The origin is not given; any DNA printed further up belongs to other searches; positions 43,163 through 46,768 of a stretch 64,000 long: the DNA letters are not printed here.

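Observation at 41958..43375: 1.35-kb toxin-antitoxin islet integrated into the 3' end of the SNF2 helicase gene, flanked by 65-bp direct repeats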

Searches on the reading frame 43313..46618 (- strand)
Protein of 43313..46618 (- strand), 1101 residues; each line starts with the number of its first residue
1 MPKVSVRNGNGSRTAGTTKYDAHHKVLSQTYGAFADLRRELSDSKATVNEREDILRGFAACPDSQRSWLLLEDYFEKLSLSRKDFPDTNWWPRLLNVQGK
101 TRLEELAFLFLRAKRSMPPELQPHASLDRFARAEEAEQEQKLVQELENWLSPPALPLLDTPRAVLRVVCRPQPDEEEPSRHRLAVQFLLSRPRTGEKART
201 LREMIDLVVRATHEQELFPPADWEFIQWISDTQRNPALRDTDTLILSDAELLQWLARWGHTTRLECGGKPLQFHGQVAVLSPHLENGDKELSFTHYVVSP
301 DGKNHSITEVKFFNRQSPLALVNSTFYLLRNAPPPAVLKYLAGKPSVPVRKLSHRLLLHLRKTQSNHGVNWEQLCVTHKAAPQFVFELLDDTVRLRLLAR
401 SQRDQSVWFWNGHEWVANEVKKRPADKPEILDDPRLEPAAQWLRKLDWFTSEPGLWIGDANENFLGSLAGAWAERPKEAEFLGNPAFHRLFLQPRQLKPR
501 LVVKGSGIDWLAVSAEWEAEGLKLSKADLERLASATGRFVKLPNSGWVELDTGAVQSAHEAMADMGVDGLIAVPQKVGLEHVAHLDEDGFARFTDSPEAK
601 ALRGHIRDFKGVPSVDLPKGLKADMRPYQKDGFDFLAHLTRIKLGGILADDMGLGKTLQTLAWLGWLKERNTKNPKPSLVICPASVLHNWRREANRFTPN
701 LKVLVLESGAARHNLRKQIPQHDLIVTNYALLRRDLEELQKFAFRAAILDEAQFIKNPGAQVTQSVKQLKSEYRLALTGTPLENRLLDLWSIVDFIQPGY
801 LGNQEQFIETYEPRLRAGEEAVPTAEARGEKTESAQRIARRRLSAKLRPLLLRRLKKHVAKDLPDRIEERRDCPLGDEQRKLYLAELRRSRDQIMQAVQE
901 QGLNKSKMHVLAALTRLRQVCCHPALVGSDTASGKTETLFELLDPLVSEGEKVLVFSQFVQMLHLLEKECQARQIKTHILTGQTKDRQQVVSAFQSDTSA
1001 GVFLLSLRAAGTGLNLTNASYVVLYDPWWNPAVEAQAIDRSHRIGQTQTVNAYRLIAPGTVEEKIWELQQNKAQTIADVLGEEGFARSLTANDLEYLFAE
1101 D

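Call 10: search_protein_families(library=pfam, proteins=[window:43313-46618:-], max_evalue=0.01)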
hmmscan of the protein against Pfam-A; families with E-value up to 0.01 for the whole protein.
window:43313-46618:- (1101 aa): 3 families
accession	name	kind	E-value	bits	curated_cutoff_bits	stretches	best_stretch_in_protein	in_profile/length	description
PF00176.29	SNF2-rel_dom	-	4.2e-68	230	24.9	1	628-925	1-289/290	SNF2-related domain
PF00271.37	Helicase_C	-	6.1e-22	78.4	23.5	1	935-1045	2-110/110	Helicase conserved C-terminal domain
PF04851.21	ResIII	-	1e-08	35.7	22.5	1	624-781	3-162/164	Type III restriction enzyme, res subunit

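Call 11: find_encoding_contigs(protein=window:43313-46618:-, flank=6000, max_places=8)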
Protein window:43313-46618:- (1101 aa): no gene with exactly this product is on record in the collection.

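Call 14: find_related_loci(query=window:43313-46618:-, collection=genome_contigs, flank=8000)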
Query window:43313-46618:- (1101 aa) in genome_contigs; peptide patterns used: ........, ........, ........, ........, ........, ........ (x = any residue, [..] = any of these).
600 stretches matched a pattern (row limit reached: there are more); 598 encode a relative of the query (tblastn E <= 1e-3); the best 80 are kept; 80 distinct loci.
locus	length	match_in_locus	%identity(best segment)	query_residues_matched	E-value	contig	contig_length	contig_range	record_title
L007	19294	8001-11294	88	1-1098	0e+0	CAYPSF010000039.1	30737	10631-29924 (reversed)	MAG TPA_asm: uncultured Bifidobacteriaceae bacterium isolate binchicken_co54_474 genome assembly, contig: NODE_2481_leng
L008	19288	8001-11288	87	1-1101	0e+0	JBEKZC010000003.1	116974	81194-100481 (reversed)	MAG: Verrucomicrobiota bacterium isolate SPRUCE 68 SPRUCE_68_3, whole genome shotgun sequence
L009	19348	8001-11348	86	1-1101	0e+0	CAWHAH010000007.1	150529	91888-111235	MAG: uncultured Verrucomicrobiae bacterium isolate MFD01231.bin.2.53 genome assembly, contig: contig_12320, whole genome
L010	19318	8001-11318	82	1-1101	0e+0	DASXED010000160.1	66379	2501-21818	MAG TPA_asm: Verrucomicrobiia bacterium isolate SMAG_U5103 k141_1710495, whole genome shotgun sequence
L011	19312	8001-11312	81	1-1101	0e+0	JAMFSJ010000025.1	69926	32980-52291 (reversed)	MAG: Methylacidimicrobium fagopyrum isolate NGEE_A_bin29 k127_512506, whole genome shotgun sequence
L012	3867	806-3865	79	1-1030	0e+0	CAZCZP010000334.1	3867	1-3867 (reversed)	MAG TPA_asm: uncultured Bifidobacteriaceae bacterium isolate SRP237561_co1_88 genome assembly, contig: NODE_54578_length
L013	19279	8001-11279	73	1-1101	0e+0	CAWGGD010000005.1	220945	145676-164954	MAG: uncultured Verrucomicrobiae bacterium isolate MFD02979.bin.4.344 genome assembly, contig: contig_129059, whole geno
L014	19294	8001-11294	88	1-1101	0e+0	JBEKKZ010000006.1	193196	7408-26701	MAG: Verrucomicrobiota bacterium isolate SPRUCE 359 SPRUCE_359_6, whole genome shotgun sequence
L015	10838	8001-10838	83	1-959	0e+0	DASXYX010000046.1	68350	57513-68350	MAG TPA_asm: Verrucomicrobiia bacterium isolate SMAG_U4836 k141_1121582, whole genome shotgun sequence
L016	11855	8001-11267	68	1-1101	0e+0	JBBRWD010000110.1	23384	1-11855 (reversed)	MAG: Limisphaerales bacterium isolate La4_concoct.005 La4_concoct.005_K_2131093_L_23384_cov_50.9868, whole genome shotgu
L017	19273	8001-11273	68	1-1101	0e+0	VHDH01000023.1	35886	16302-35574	MAG: Verrucomicrobia bacterium isolate K_Offshore_80m_m2_222 K_Offshore_80m_m2_222_Ga0194132_10002339, whole genome shot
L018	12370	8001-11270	66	1-1101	0e+0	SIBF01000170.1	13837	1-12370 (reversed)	MAG: Pedosphaera sp. isolate Baikal-deep-G226 BACOMB-C21335, whole genome shotgun sequence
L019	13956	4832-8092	69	1-1101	0e+0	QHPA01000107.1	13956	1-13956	MAG: Verrucomicrobia bacterium isolate AV4 14_0927_12_20cm_scaffold_9503_curated, whole genome shotgun sequence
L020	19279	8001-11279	74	1-1101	0e+0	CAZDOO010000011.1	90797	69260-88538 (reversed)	MAG TPA_asm: uncultured Verrucomicrobiota bacterium isolate SRP220891_co1_482 genome assembly, contig: NODE_405_length_9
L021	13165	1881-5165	63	1-1101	0e+0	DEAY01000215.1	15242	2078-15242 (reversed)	MAG TPA_asm: Verrucomicrobia bacterium UBA2970 UBA2970_contig_69600, whole genome shotgun sequence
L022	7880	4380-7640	65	1-1101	0e+0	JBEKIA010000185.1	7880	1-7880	MAG: Verrucomicrobiota bacterium isolate SPRUCE 28 SPRUCE_28_185, whole genome shotgun sequence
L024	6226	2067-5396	61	1-1101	0e+0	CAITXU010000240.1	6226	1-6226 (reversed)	MAG: uncultured Verrucomicrobia bacterium isolate Kiruna_bin-02725 genome assembly, contig: bin-02725:240/298, whole gen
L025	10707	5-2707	64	189-1101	0e+0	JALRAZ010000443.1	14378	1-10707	MAG: Verrucomicrobia bacterium isolate HM.1 HM_1425051, whole genome shotgun sequence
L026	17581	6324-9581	69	5-1101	0e+0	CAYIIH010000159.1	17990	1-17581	MAG TPA_asm: uncultured Verrucomicrobiota bacterium isolate ERP119705_co20_532 genome assembly, contig: NODE_3167_length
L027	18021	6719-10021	95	1-1101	0e+0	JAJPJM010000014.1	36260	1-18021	MAG: Verrucomicrobia bacterium isolate Centralia_MAG_483 k107_24991600, whole genome shotgun sequence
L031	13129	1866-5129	65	1-1101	0e+0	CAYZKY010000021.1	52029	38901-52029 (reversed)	MAG TPA_asm: uncultured Verrucomicrobiota bacterium isolate SRP302895_co1_388 genome assembly, contig: NODE_1136_length_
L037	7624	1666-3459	42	480-1101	3e-142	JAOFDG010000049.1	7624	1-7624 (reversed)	Verrucomicrobiales bacterium isolate AH-601-G14 AH-601-G14_NODE_49, whole genome shotgun sequence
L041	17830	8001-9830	41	476-1101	5e-140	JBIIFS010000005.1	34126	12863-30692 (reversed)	MAG: Luteolibacter sp. isolate ME2001-06-04pf_3300042445_group1_bin230 Rohwer_bin2707_scaffold_484_c1, whole genome shot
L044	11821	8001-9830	41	476-1101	5e-139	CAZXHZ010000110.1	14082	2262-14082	MAG TPA_asm: uncultured Luteolibacter sp. isolate binchicken_co255_448 genome assembly, contig: k141_2445769, whole geno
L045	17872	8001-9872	42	462-1101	9e-139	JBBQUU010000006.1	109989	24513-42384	MAG: Opitutales bacterium isolate Co_metawrap_1950 Cmw_1950_k141_4612049_length_109989_cov_14.9284, whole genome shotgun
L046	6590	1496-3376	39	459-1101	8e-138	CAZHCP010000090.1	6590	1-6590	MAG TPA_asm: uncultured Muribaculaceae bacterium isolate SRP225648_co1_643 genome assembly, contig: NODE_29817_length_65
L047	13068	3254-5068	39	486-1101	5e-137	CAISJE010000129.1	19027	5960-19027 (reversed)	uncultured bacterium isolate Ja1_bin-3702 genome assembly, contig: bin-3702:129/233, whole genome shotgun sequence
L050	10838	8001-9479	45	596-1101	8e-136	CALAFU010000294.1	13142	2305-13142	MAG TPA_asm: uncultured Candidatus Melainabacteria bacterium isolate SRR1747054_bin.71_CONCOCT_v1.1_MAG genome assembly,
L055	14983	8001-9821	39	484-1101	1e-134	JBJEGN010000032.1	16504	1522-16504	MAG: Candidatus Gastranaerophilaceae bacterium isolate LOHA11_bin.028 NODE_1683_length_16504_cov_6.435102, whole genome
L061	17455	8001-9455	45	604-1101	3e-133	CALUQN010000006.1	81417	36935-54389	MAG: Candidatus Gastranaerophilales bacterium isolate BRZ_AE__bin22 genome assembly, contig: BRZ_AE__NODE_507_length_814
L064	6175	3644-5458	38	487-1101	5e-133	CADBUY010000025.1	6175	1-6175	uncultured bacterium isolate RUG14326 genome assembly, contig: RUG14326_asm_25, whole genome shotgun sequence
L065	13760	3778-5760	41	471-1101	2e-132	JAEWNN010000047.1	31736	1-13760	MAG: Verrucomicrobia bacterium isolate OH_PDB_171 k127_668952, whole genome shotgun sequence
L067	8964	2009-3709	40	524-1101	6e-132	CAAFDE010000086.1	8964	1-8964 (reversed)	TPA_asm: Candidatus Gastranaerophilales bacterium, isolate HGM07904, WGS project CAAFDE010000000 data, contig: SRS077392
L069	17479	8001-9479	44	596-1101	1e-131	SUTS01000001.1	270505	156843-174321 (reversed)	MAG: Cyanobacteria bacterium SIG26 NODE_418_length_270505_cov_9.073231, whole genome shotgun sequence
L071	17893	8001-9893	38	458-1101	3e-131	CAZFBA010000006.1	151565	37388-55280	MAG TPA_asm: uncultured Gammaproteobacteria bacterium isolate SRP241341_co1_276 genome assembly, contig: NODE_107_length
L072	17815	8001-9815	38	486-1101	8e-131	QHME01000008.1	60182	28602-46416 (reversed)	MAG: Candidatus Melainabacteria bacterium isolate js4906-23-3_S14_33_15 js4906-23-3_S14_scaffold_209, whole genome shotg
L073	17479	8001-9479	44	596-1101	4e-130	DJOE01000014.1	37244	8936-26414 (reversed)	MAG TPA_asm: Cyanobacteria bacterium UBA6446 UBA6446_contig_2673, whole genome shotgun sequence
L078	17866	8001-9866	40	472-1101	7e-129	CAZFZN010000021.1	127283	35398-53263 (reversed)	MAG TPA_asm: uncultured Akkermansia sp. isolate binchicken_co179_123 genome assembly, contig: NODE_654_length_127283_cov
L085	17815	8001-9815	39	487-1101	2e-127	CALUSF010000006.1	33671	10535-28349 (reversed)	MAG: Candidatus Gastranaerophilales bacterium isolate BRZ_FQ__bin77 genome assembly, contig: BRZ_FQ__NODE_1508_length_33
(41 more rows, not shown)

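Call 32: search_protein_families(library=pfam, proteins=[L007:11372-12229:-, L007:11947-12366:-, L007:12376-13269:-, L007:13266-14759:-, L027:11028-11312:+, L027:11445-11696:+, L009:11457-13058:+], max_evalue=1)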
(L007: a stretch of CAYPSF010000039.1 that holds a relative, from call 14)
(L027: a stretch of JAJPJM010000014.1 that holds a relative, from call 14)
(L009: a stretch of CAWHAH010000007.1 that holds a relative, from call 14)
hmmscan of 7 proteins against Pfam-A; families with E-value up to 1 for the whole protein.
L007:11372-12229:- (285 aa): 1 family
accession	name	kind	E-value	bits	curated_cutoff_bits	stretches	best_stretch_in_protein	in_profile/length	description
PF19641.4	DUF6144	-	0.0064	16.9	28.8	1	224-278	119-174/181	Family of unknown function (DUF6144)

L007:11947-12366:- (139 aa): 2 families
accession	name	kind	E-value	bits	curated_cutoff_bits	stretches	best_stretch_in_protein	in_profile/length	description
PF12663.12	DUF3788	-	2.3e-24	86.3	25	1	11-136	2-127/128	Protein of unknown function (DUF3788)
PF24198.1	DUF7423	-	0.12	13.2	27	0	26-44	50-66/84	Domain of unknown function (DUF7423)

L007:12376-13269:- (297 aa): 1 family
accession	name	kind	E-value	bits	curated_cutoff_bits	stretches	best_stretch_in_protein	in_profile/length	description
PF03403.19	PAF-AH_p_II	-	0.015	14.3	20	1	162-238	217-288/372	Platelet-activating factor acetylhydrolase, isoform II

L007:13266-14759:- (497 aa): 8 families
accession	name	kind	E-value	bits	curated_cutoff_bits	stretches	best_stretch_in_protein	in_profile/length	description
PF13385.13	Laminin_G_3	-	2.5e-22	80.1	27.6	1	327-483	7-151/151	Concanavalin A-like lectin/glucanases superfamily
PF04542.20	Sigma70_r2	-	2.5e-08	34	24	1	23-92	1-71/71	Sigma-70 region 2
PF08281.18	Sigma70_r4_2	-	1.8e-07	31.2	25.7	1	120-170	4-54/54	Sigma-70, region 4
PF02210.31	Laminin_G_2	-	1.9e-05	25.6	22.9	1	390-468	39-119/126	Laminin G domain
PF04545.22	Sigma70_r4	-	0.0001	22.2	24.1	1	123-171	1-49/50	Sigma-70, region 4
PF00354.24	Pentaxin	-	0.00038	20.7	25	1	397-493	77-174/194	Pentaxin family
PF22980.2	Myb_DNA-bind_8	-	0.032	14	27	1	143-166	20-44/50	Myb-like DNA-binding domain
PF00054.30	Laminin_G_1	-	0.067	13.8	24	1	392-426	42-76/131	Laminin G domain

L027:11028-11312:+ (94 aa): 0 families

L027:11445-11696:+ (83 aa): 2 families
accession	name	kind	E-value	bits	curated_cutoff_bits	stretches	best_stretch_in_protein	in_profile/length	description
PF13376.11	OmdA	-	6.9e-17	61.6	25.6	1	13-68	3-58/60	Bacteriocin-protection, YdeI or OmpD-Associated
PF15764.10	DUF4693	-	0.12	12.3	27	1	8-64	54-107/285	Domain of unknown function (DUF4693)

L009:11457-13058:+ (533 aa): 3 families
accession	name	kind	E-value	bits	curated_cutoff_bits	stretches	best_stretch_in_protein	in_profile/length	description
PF11154.13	DUF2934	-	0.003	17.6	22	1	70-88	2-20/37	Protein of unknown function (DUF2934)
PF25213.1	HVO_A0261_N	-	0.019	15.3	35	1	473-517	34-74/86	HVO_A0261 N-terminal domain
PF15343.11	DEPP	-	0.15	12.6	27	1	85-121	77-113/188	Decidual protein induced by progesterone family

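Call 38: search_protein_families(library=pfam, alignment_id=A2, max_evalue=0.00001)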
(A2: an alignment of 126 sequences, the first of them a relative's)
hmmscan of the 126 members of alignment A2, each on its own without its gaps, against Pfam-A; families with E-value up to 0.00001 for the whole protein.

A. member 1, L007:11372-12226:- (284 aa): 0 families

B. families by the number of members that match (of 126 scanned): 121 families (the first 25 are shown)
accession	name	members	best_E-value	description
PF08281.18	Sigma70_r4_2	6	2.5e-12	Sigma-70, region 4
PF04542.20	Sigma70_r2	6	1.9e-11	Sigma-70 region 2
PF04545.22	Sigma70_r4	5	7.3e-12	Sigma-70, region 4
PF01370.27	Epimerase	4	8.1e-40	NAD dependent epimerase/dehydratase family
PF12543.13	DUF3738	4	1.1e-22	Protein of unknown function (DUF3738)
PF00288.32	GHMP_kinases_N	4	2.1e-17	GHMP kinases N terminal domain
PF08544.19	GHMP_kinases_C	4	3e-11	GHMP kinases C terminal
PF07963.17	N_methyl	4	8.3e-10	Prokaryotic N-terminal methylation motif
PF00072.30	Response_reg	3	2.4e-20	Response regulator receiver domain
PF01207.24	Dus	2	2.5e-74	Dihydrouridine synthase (Dus)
PF12704.14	MacB_PCD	2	7.2e-39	MacB-like periplasmic core domain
PF13360.13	PQQ_2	2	2.1e-31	Outer membrane protein assembly factor BamB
PF13385.13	Laminin_G_3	2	6.6e-23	Concanavalin A-like lectin/glucanases superfamily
PF02687.27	FtsX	2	8.4e-23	FtsX-like permease C-terminal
PF16363.11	GDP_Man_Dehyd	2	1.5e-14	GDP-mannose 4,6 dehydratase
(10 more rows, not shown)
